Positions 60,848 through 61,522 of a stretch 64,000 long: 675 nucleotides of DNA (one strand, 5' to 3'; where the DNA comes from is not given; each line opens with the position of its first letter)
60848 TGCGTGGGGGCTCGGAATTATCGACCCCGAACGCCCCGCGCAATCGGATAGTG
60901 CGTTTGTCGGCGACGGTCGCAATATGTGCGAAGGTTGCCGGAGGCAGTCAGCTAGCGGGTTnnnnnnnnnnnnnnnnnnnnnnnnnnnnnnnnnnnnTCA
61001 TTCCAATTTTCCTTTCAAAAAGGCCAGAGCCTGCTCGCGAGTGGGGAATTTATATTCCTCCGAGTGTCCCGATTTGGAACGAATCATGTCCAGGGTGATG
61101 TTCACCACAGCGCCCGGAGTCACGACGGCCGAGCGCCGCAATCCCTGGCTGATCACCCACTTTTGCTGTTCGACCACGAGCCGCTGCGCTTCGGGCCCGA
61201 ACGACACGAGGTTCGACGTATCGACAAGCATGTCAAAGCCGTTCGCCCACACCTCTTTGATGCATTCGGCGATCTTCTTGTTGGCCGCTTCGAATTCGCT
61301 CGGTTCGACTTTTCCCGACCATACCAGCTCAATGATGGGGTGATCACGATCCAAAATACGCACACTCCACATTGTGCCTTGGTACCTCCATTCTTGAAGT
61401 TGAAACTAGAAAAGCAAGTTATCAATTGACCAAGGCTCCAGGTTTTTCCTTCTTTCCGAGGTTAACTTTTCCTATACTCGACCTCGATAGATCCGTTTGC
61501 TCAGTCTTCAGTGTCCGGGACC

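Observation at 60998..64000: Second locus of the novel family: the paralog is convergent and stop-to-stop with another helical/hydrophobic-hairpin protein, and divergent from a STAS-like gene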

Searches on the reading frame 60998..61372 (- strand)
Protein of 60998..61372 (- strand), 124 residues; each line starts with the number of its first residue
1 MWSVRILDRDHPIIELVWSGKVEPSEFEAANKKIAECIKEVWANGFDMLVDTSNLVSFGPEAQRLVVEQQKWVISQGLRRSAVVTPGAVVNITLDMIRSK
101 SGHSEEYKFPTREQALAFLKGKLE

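Call 4: search_protein_families(library=pfam, proteins=[window:60998-61372:-], max_evalue=1)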
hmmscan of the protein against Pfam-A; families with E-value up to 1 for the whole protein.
window:60998-61372:- (124 aa): 1 family
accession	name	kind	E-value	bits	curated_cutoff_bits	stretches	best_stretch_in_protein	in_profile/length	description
PF11964.13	SpoIIAA-like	-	3.5e-05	24.9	25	1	13-120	1-106/106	SpoIIAA-like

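Call 7: search_protein_families(library=ncbifam, proteins=[window:60998-61372:-], max_evalue=1)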
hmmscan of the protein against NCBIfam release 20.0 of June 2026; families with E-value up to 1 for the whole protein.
window:60998-61372:- (124 aa): 0 families

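Call 8: find_encoding_contigs(protein=window:60998-61372:-, flank=10000, max_places=6)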
Protein window:60998-61372:- (124 aa): 1 contig read that carries it; 1 place shown.
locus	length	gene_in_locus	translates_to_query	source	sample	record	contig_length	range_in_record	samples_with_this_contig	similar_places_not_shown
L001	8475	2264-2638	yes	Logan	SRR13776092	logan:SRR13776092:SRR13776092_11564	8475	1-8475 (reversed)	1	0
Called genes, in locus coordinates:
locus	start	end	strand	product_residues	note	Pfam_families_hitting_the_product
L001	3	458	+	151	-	?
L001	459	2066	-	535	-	-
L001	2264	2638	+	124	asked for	-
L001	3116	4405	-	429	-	PF02350:Epimerase_2, PF13579:Glyco_trans_4_4 (weak)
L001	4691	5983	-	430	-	PF02397:Bac_transf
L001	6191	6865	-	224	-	PF01370:Epimerase, PF04321:RmlD_sub_bind (weak), PF16363:GDP_Man_Dehyd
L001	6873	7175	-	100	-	PF01370:Epimerase, PF01073:3Beta_HSD, PF16363:GDP_Man_Dehyd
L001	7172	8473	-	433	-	?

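Call 14: search_protein_families(library=padloc, proteins=[window:60998-61372:-], max_evalue=1)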
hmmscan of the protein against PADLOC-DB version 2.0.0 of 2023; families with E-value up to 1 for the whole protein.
window:60998-61372:- (124 aa): 0 families

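Call 15: search_protein_families(library=phrogs, proteins=[window:60998-61372:-], max_evalue=1)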
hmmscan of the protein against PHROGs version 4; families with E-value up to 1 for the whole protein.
window:60998-61372:- (124 aa): 0 families

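Call 51: list_cluster_members(proteins=[P0004, P0001, window:60998-61372:-, P0005])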
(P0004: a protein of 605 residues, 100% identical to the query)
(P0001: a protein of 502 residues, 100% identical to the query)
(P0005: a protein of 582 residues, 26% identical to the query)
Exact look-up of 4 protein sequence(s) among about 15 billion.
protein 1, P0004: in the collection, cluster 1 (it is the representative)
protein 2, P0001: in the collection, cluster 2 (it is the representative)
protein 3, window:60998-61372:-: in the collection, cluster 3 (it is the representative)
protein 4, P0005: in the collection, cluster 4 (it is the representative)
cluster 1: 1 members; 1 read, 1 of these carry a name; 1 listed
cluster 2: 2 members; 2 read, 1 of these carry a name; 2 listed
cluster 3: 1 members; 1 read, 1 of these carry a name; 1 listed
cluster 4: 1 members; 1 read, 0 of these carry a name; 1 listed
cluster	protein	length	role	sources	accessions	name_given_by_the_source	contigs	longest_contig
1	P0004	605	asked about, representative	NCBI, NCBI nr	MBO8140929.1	MAG: dynamin family protein [Firmicutes bacterium] | dynamin family protein [Bacillota bacterium]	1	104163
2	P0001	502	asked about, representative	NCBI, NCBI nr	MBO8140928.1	MAG: hypothetical protein H0Z37_01945 [Firmicutes bacterium] | hypothetical protein [Bacillota bacterium]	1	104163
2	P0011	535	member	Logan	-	-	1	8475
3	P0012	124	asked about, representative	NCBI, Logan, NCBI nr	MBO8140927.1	MAG: STAS/SEC14 domain-containing protein [Firmicutes bacterium] | STAS/SEC14 domain-containing protein [Bacillota bacterium]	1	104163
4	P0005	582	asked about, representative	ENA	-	-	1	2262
